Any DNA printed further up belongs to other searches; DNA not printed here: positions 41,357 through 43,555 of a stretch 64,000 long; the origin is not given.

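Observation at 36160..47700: Tandem array of six diverged secreted LamG (Laminin_G_3) paralogs, two decayed, bracketing a membrane-protein / GH-A-like / amidohydrolase cassette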

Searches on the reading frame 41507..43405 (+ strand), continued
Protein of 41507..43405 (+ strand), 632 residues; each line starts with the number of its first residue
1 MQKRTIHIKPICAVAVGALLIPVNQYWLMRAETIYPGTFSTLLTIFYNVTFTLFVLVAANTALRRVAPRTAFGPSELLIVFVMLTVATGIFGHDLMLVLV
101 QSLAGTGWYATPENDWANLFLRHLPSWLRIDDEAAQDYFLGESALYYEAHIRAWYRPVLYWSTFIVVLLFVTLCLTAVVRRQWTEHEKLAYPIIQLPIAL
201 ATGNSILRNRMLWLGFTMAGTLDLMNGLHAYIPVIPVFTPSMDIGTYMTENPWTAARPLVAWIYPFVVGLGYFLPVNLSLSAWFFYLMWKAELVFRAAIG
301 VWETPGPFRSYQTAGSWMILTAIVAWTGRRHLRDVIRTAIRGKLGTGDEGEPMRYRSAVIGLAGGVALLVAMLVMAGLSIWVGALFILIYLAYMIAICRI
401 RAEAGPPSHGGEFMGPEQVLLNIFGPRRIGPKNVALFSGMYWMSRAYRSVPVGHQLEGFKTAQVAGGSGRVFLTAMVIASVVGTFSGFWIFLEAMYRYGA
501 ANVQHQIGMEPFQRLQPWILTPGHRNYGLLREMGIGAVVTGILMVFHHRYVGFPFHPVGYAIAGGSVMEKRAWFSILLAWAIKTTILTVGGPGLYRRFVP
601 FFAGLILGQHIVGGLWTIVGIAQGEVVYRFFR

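Call 48: find_related_loci(query=A3, collection=genome_contigs, flank=10000)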
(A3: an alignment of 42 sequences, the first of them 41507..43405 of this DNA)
Query A3 (632 aa) in genome_contigs; peptide patterns used: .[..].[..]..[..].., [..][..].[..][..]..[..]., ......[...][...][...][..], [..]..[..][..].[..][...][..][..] (x = any residue, [..] = any of these).
597 stretches matched a pattern (row limit reached: there are more); 576 encode a relative of the query (tblastn E <= 1e-3); the best 80 are kept; 80 distinct loci.
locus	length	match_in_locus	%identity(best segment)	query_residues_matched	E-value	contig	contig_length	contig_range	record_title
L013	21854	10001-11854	56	13-631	0e+0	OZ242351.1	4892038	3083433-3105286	MAG: Candidatus Poribacteria bacterium isolate f935c7b2-2358-4189-a958-9ccc83df77d9 genome assembly, chromosome: 1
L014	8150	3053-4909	55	13-631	0e+0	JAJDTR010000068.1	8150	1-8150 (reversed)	MAG: Candidatus Poribacteria bacterium isolate jk18x1bzbins.36 k141_87459, whole genome shotgun sequence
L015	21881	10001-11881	55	2-631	0e+0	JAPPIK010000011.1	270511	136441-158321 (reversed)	MAG: Candidatus Poribacteria bacterium isolate RHO2_bin_20 NODE_42_length_270511_cov_41.272688, whole genome shotgun seq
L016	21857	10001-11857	56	13-631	0e+0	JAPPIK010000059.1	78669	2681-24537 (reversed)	MAG: Candidatus Poribacteria bacterium isolate RHO2_bin_20 NODE_538_length_78669_cov_40.810657, whole genome shotgun seq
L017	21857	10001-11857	56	13-631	0e+0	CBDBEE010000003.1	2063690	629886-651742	MAG: Candidatus Poribacteria bacterium isolate 9eb15a66-94a6-4ca6-bf90-476f30333b94 genome assembly, contig: contig_3, w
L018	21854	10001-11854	53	9-621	0e+0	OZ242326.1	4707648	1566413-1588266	MAG: Candidatus Poribacteria bacterium isolate 51771988-02c0-4c83-b383-74e9f226940d genome assembly, chromosome: 1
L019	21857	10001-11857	55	13-631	0e+0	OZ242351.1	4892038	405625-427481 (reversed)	MAG: Candidatus Poribacteria bacterium isolate f935c7b2-2358-4189-a958-9ccc83df77d9 genome assembly, chromosome: 1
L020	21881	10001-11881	55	2-631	0e+0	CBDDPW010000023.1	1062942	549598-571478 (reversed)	MAG: Candidatus Poribacteria bacterium isolate 3f36937d-8c17-4172-b0cd-efb7b76609bb genome assembly, contig: contig_23,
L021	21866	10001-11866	42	13-631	1e-159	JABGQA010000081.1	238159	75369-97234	MAG: Candidatus Poribacteria bacterium isolate co234_bin45 NODE_45_length_238159_cov_9.350658, whole genome shotgun sequ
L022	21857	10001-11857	42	13-630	5e-153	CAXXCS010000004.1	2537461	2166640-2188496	MAG: Candidatus Poribacteria bacterium isolate f2072dac-7ec4-414b-ba18-4a473c62d403 genome assembly, contig: contig_4, w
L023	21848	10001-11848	41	13-630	3e-152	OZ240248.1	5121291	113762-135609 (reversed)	MAG: Candidatus Poribacteria bacterium isolate b8ffb888-6308-4f48-b550-e0c295cc777e genome assembly, chromosome: 1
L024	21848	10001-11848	42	13-630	8e-152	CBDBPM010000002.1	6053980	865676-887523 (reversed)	MAG: Candidatus Poribacteria bacterium isolate 2ce76e30-9b7a-4682-b141-86baa08e5e2a genome assembly, contig: contig_2, w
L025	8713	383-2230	41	13-630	1e-151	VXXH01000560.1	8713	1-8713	MAG: Candidatus Poribacteria bacterium isolate SB0668_bin_37 NODE_3835_length_8713_cov_5.954955, whole genome shotgun se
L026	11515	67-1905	42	13-630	2e-150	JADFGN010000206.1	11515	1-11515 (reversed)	MAG: Candidatus Poribacteria bacterium isolate B30T1B8 B30T1B8_NODE10927, whole genome shotgun sequence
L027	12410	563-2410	40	13-630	5e-150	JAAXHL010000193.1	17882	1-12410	MAG: Candidatus Poribacteria bacterium isolate Plut_88888 unfiltered_Plut_88888_genomic_contig_606125, whole genome shot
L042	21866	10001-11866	39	13-632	5e-143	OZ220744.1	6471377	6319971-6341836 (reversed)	MAG: Candidatus Poribacteria bacterium isolate 67f587a8-c379-43ee-8694-439c00dbce40 genome assembly, chromosome: 1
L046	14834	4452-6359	38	13-630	1e-142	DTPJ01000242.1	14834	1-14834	MAG TPA_asm: Candidatus Poribacteria bacterium isolate SpSt-970 Ga0123519_10009277, whole genome shotgun sequence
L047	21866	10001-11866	39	13-630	2e-141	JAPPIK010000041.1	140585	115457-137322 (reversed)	MAG: Candidatus Poribacteria bacterium isolate RHO2_bin_20 NODE_182_length_140585_cov_37.763346, whole genome shotgun se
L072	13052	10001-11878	41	7-621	2e-140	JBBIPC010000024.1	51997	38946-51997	MAG: Chthonomonadales bacterium isolate PLS170224_bin_294 NODE_842_length_51997_cov_9.729217, whole genome shotgun seque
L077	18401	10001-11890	41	9-628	4e-140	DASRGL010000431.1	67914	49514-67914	MAG TPA_asm: Chthonomonadaceae bacterium isolate SMAG_U10057 k141_979672, whole genome shotgun sequence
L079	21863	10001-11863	38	13-630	2e-139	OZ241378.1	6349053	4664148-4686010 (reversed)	MAG: Candidatus Poribacteria bacterium isolate 8f0f5501-85a9-4e66-9deb-4e7c08d09c04 genome assembly, chromosome: 1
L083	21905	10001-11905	39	2-628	2e-139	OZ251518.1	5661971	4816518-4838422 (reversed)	MAG: Candidatus Poribacteria bacterium isolate 51d61e84-101f-473b-a9d4-7d02d52c7b93 genome assembly, chromosome: 1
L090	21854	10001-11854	38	13-632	2e-138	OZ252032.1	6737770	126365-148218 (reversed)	MAG: Candidatus Poribacteria bacterium isolate aa3f26ad-70d9-470a-add4-ad97223fdacd genome assembly, chromosome: 1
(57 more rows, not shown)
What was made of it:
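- Tried and rejected: I scanned genomes with the DUF6785 alignment instead (call 48).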

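Call 57: predict_structure(alignment_id=A3)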
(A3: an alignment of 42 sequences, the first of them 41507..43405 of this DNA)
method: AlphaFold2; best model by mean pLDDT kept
length: 632 residues; sequences in the alignment: 42
mean_pLDDT: 88.6   pTM: 0.91
mean pLDDT of the five models: 88.6, 87.6, 86.8, 86.7, 86.5
residues with pLDDT >= 90: 367; 70-90: 228; 50-70: 31; < 50: 6
segments of 3 or more residues with pLDDT < 50: 1-5
pLDDT, mean of each block of 10 residues (from residue 1): 54 96 94 75 84 94 89 94 95 88 87 88 90 87 92 94 97 93 82 87 81 96 90 84 89 87 90 91 91 89 65 92 92 91 70 92 98 96 97 92 68 88 94 93 87 91 90 97 97 93 81 89 87 94 92 90 82 91 95 93 94 90 77 64
secondary structure, 60 per line:
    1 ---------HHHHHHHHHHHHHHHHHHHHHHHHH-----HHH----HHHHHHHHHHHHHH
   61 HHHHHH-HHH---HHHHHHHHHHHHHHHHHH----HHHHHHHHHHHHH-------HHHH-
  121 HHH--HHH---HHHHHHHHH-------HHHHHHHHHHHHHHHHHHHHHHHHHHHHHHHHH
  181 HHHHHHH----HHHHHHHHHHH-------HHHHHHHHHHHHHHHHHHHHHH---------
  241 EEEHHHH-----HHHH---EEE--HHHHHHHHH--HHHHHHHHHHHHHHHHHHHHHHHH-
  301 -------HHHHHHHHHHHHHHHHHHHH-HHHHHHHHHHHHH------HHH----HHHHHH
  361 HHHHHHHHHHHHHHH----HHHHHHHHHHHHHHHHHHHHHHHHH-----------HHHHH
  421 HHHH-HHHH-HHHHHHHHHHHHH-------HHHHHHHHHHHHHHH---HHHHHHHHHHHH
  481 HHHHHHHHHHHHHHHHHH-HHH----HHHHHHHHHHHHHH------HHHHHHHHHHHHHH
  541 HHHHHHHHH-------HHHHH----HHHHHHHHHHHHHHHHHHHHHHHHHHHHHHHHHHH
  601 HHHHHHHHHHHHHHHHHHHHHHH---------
elements in order: H10-34 H47-66 H74-91 H96-108 H116-119 H132-140 H148-187 H192-202 H210-231 E241-243 H244-247 H253-256 E260-262 H265-273 H276-299 H308-327 H329-341 H355-375 H380-404 H416-424 H426-429 H431-443 H451-465 H469-498 H507-520 H527-549 H557-561 H566-623
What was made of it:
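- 41507..43405 (+): 632-aa polytopic membrane protein, DUF6785+DUF6784. By fold it is an OPT/Yellow-Stripe-like secondary transporter. AF2 pLDDT 88.6, pTM 0.91 (call 57).
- The AF2 model has pTM 0.91 (call 57).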

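Call 64: search_protein_families(library=pfam, alignment_id=A6, max_evalue=0.00001)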
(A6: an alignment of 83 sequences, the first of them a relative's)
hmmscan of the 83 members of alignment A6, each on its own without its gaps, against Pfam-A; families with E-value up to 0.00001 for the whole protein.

A. member 1, L013:9397-9903:+ (168 aa): 0 families

B. families by the number of members that match (of 83 scanned): 102 families (the first 25 are shown)
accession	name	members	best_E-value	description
PF05721.19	PhyH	8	6.1e-33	Phytanoyl-CoA dioxygenase (PhyH)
PF22725.1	GFO_IDH_MocA_C3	7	2.2e-19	GFO/IDH/MocA C-terminal domain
PF02894.22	GFO_IDH_MocA_C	7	2.6e-15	Oxidoreductase family, C-terminal alpha/beta domain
PF01408.29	GFO_IDH_MocA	7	1.4e-09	Oxidoreductase family, NAD-binding Rossmann fold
PF13860.13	FlgD_ig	6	8.5e-11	FlgD Ig-like domain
PF13517.12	FG-GAP_3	5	7.2e-56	FG-GAP-like repeat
PF07676.18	PD40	5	5.1e-49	WD40-like Beta Propeller Repeat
PF25174.1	Beta-prop_THOC3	5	9.4e-44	THOC3 beta-propeller domain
PF02153.23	PDH_N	5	9.8e-35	Prephenate dehydrogenase, nucleotide-binding domain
PF07593.17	UnbV_ASPIC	5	3.7e-25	ASPIC and UnbV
PF20463.3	PDH_C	5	3.7e-22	Prephenate dehydrogenase, dimerization domain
PF01839.29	FG-GAP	5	1.7e-13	FG-GAP repeat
PF13378.12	MR_MLE_C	4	4.7e-53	Enolase C-terminal domain-like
PF00023.36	Ank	4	4.6e-29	Ankyrin repeat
PF12796.13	Ank_2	4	1.8e-28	Ankyrin repeats (3 copies)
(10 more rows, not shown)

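Call 68: search_protein_families(library=ncbifam, proteins=[L042:4252-5346:+, L042:12516-13268:-, L046:10674-11438:-, L079:21138-21845:-, L083:9153-9995:+], max_evalue=10)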
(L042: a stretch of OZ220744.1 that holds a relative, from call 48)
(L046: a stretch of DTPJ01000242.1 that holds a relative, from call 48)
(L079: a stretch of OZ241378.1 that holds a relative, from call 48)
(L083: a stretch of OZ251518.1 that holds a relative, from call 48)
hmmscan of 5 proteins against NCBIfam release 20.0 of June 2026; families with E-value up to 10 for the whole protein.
L042:4252-5346:+ (364 aa): 5 families
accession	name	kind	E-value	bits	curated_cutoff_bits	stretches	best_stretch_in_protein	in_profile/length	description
NF010730.0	PRK14131.1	subfamily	9.6e-21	73.9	416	4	229-323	66-154/384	N-acetylneuraminate epimerase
TIGR03547.1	muta_rot_YjhT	subfamily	4.2e-18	65.6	256.35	3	130-229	36-143/346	YjhT family mutarotase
TIGR03548.1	mutarot_permut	subfamily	1.5e-12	47.3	243.2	4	110-244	74-207/323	cyclically-permuted mutarotase family protein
NF052501.1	RdCuOxGlxASco2837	equivalog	1.5e-05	23.4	800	2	178-286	270-378/645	radical copper oxidase GlxA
NF007020.0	PRK09485.1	equivalog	0.043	12.9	215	1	221-263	246-287/306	homocysteine S-methyltransferase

L042:12516-13268:- (250 aa): 0 families

L046:10674-11438:- (254 aa): 0 families

L079:21138-21845:- (235 aa): 0 families

L083:9153-9995:+ (280 aa): 0 families

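Call 69: search_protein_families(library=pfam, proteins=[L042:4252-5346:+, L042:12516-13268:-, L046:10674-11438:-, L079:21138-21845:-, L083:9153-9995:+], max_evalue=1)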
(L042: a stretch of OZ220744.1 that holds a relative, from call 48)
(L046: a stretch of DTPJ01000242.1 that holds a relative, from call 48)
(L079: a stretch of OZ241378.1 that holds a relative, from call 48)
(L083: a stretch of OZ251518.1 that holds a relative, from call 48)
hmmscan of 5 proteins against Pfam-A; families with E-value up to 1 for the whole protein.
L042:4252-5346:+ (364 aa): 10 families
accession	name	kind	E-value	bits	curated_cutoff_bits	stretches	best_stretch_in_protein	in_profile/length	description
PF01344.31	Kelch_1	-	3e-47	158.1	20.1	6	146-192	1-46/46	Kelch motif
PF13964.12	Kelch_6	-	1.2e-40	136.7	25.3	5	147-195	2-50/50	Kelch motif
PF07646.21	Kelch_2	-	4.8e-36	121.3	21.3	4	146-192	1-48/48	Kelch motif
PF25210.1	Kelch_FKB95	-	1.4e-32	113.9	70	4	131-189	64-124/268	FKB95, Kelch-repeats domain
PF13415.12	Kelch_3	-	1.6e-29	101.9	22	5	109-154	2-47/48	Galactose oxidase, central domain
PF24681.1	Kelch_KLHDC2_KLHL20_DRC7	-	1.3e-28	100.3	50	2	58-187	60-193/221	KLHDC2/KLHL20/DRC7 Kelch-repeats domain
PF13418.12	Kelch_4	-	2.6e-22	78.9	21.6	5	194-242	1-48/49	Galactose oxidase, central domain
PF24981.1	Beta-prop_ATRN-LZTR1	-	1.8e-21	77.1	50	1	63-326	1-282/289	Attractin/LZTR1 beta-propeller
PF24996.1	NANM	-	7.3e-20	71.6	45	3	132-222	38-134/350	N-acetylneuraminate epimerase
PF13854.13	Kelch_HCF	-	0.00025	20.8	113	1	186-329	113-263/345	Host cell factor, Kelch-repeats domain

L042:12516-13268:- (250 aa): 0 families

L046:10674-11438:- (254 aa): 0 families

L079:21138-21845:- (235 aa): 2 families
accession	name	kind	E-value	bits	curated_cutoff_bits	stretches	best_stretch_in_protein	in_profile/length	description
PF00754.31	F5_F8_type_C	-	6.6e-05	23.5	28.2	1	80-159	15-87/127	F5/8 type C domain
PF22633.2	F5_F8_type_C_2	-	0.06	14.4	27.8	1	108-156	21-69/91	NedA-like, galactose-binding domain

L083:9153-9995:+ (280 aa): 1 family
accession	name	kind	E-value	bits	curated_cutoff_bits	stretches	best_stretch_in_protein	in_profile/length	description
PF06452.16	CBM9_1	-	4.7e-14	53.1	23.4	1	69-243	3-164/185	Carbohydrate family 9 binding domain-like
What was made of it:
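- The same tail occurs on Kelch propellers and CBM9 domains, which are unlikely pilins (call 69).
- Tried and rejected: The same tail also ends Kelch, CBM9 and discoidin proteins (call 69).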

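Call 80: search_solved_structures(query=A3, max_evalue=10, show_alignments=1)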
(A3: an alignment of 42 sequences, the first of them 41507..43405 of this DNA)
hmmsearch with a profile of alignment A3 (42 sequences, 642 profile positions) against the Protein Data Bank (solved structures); distinct sequences matched with E-value up to 10: 0.
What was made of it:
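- On OPT oligopeptide / Yellow Stripe transporter family (TC 2.A.67, Pfam PF03169): A profile of 42 homologues finds no PDB sequence at E up to 10 (call 80).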

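Call 85: fold_search(model_id=the predicted structure, library=pdb)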
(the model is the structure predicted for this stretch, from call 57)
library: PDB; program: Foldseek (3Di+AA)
matches with E <= 10: 394; with E <= 0.001: 2
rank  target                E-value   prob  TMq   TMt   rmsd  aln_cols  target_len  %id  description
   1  7wst_A                2.8e-08  1.00  0.61  0.64   7.6       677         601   14  Cryo-EM structure of the barley Yellow stripe 1 transporter in complex with Fe(III)-DMA (released 2022-11-30)
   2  7wsr_A                3.2e-08  1.00  0.63  0.66   7.6       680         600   13  Cryo-EM structure of the barley Yellow stripe 1 transporter (released 2022-11-30)
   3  7ty6_A                5.4e-02  0.13  0.11  0.12  26.9       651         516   10  Cryo-EM structure of human Anion Exchanger 1 bound to 4,4'-Diisothiocyanatodihydrostilbene-2,2'-Disulfonic Acid (H2DID (released 2023-08-16)
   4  7v0k_O                6.9e-02  0.18  0.12  0.10  21.9       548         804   10  Consensus refinement of human erythrocyte ankyrin-1 complex (Composite map) (released 2022-07-20)
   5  2xq2_A                7.9e-02  0.08  0.09  0.10  28.5       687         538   11  Structure of the K294A mutant of vSGLT (released 2010-12-08)
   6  7z6n_B                8.2e-02  0.21  0.10  0.18  22.5       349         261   13  Crystal structure of Zn2+-transporter BbZIP in a metal-stripped state (released 2022-08-10)
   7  4us4                  9.7e-02  0.16  0.12  0.15  22.6       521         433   13  Crystal Structure of the Bacterial NSS Member MhsT in an Occluded Inward-Facing State (lipidic cubic phase form) (released 2014-09-24)
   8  8t3r_B                1.1e-01  0.14  0.12  0.14  24.5       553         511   10  Cryo-EM Analysis of AE1 Structure in 100 mM NaCl Buffer: Form1 (released 2024-05-22)
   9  6afw_A                1.1e-01  0.09  0.11  0.10  26.6       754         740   11  Proton pyrophosphatase-T228D mutant (released 2019-04-10)
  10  6aft_A                1.3e-01  0.09  0.12  0.11  26.7       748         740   11  Proton pyrophosphatase - E301Q (released 2019-04-10)
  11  9vim_C                1.4e-01  0.12  0.13  0.13  26.0       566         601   11  Zea mays URE transporter DUR3 - URE bound (released 2025-11-05)
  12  8b21_A                1.5e-01  0.10  0.13  0.12  28.6       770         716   13  Time-resolved structure of K+-dependent Na+-PPase from Thermotoga maritima 0-60-seconds post reaction initiation with  (released 2024-01-17)
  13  9vim_B                1.6e-01  0.12  0.12  0.13  26.2       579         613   11  Zea mays URE transporter DUR3 - URE bound (released 2025-11-05)
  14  5oqt_A                1.6e-01  0.08  0.09  0.12  24.5       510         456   12  Crystal structure of a bacterial cationic amino acid transporter (CAT) homologue (released 2018-02-14)
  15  4a01_A                1.7e-01  0.09  0.11  0.10  26.3       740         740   10  Crystal Structure of the H-Translocating Pyrophosphatase (released 2012-03-28)
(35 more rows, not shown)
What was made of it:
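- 41507..43405 (+): Foldseek 7wst/7wsr E 3e-8, TM 0.61-0.66 (call 85).
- On OPT oligopeptide / Yellow Stripe transporter family (TC 2.A.67, Pfam PF03169): Foldseek E 3e-8, TM 0.61-0.66 (call 85).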
